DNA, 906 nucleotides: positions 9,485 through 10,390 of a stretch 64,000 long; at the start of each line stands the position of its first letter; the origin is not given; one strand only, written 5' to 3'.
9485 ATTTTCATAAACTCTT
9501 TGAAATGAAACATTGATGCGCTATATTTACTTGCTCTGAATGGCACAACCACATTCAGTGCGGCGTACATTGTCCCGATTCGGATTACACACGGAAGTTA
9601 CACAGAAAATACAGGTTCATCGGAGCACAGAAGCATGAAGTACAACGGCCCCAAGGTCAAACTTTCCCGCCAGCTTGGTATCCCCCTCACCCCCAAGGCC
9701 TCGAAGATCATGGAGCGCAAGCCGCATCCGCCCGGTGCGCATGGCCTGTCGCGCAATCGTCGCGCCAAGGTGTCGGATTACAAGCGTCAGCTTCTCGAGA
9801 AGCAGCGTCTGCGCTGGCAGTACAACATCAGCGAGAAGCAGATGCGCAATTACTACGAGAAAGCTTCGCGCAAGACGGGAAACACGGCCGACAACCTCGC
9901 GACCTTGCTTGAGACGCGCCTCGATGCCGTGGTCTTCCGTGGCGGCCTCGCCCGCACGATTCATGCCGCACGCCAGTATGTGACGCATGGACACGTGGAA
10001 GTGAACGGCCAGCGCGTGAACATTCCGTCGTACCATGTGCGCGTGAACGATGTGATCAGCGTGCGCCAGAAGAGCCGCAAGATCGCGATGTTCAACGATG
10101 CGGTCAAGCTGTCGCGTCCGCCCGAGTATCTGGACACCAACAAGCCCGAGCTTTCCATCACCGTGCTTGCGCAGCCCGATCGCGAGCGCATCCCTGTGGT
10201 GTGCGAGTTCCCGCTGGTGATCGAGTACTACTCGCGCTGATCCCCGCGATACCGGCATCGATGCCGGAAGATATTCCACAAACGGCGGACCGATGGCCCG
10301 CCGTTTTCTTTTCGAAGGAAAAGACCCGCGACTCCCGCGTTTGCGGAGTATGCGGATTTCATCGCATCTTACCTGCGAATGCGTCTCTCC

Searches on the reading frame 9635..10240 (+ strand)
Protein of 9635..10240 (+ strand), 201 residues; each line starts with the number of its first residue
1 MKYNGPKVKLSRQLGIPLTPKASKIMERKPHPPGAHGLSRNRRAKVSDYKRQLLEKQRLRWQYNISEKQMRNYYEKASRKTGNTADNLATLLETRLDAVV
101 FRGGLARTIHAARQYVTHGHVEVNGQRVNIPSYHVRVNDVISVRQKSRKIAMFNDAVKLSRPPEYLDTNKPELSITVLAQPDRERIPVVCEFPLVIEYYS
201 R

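Call 28: list_cluster_members(proteins=[window:9635-10240:+, window:8110-8562:-, window:5883-7397:-, P0001, P0002, P0003, P0011])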
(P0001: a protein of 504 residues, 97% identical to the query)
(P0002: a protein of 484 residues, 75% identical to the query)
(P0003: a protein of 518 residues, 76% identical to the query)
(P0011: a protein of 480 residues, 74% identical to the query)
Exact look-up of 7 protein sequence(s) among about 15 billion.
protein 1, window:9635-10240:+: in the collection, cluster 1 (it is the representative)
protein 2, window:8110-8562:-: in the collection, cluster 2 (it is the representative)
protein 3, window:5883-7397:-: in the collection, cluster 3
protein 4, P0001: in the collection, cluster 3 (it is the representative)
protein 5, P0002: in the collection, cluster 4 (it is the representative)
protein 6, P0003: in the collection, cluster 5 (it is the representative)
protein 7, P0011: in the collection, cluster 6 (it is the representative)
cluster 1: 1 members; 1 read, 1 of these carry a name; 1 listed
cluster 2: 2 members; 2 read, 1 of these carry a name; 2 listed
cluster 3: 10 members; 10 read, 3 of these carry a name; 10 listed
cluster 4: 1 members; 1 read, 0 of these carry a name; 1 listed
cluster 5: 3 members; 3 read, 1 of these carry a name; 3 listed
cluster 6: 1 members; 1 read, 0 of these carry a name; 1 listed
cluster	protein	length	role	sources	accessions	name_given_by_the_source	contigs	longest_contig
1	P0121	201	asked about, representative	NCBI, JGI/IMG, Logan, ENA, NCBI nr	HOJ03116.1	MAG TPA: 30S ribosomal protein S4 [Bacteroidota bacterium] | 30S ribosomal protein S4 [Bacteroidota bacterium]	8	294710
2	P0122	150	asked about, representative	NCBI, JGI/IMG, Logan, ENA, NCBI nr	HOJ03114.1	MAG TPA: DUF4870 domain-containing protein [Bacteroidota bacterium] | DUF4870 domain-containing protein [Bacteroidota bacterium]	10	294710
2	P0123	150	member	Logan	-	-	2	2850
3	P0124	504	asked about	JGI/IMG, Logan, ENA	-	-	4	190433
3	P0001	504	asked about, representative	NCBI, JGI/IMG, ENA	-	-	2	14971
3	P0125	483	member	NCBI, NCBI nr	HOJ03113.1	MAG TPA: aldehyde dehydrogenase [Bacteroidota bacterium] | aldehyde dehydrogenase [Bacteroidota bacterium]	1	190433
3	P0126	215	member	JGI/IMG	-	aminomuconate-semialdehyde/2-hydroxymuconate-6-semialdehyde dehydrogenase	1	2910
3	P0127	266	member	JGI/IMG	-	aminomuconate-semialdehyde/2-hydroxymuconate-6-semialdehyde dehydrogenase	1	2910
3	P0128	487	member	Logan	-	-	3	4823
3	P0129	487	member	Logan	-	-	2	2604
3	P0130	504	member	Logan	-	-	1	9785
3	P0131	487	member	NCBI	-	-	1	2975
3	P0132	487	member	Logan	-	-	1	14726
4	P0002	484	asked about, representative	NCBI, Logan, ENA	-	-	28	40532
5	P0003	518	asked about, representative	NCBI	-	-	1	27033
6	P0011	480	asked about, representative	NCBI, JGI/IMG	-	-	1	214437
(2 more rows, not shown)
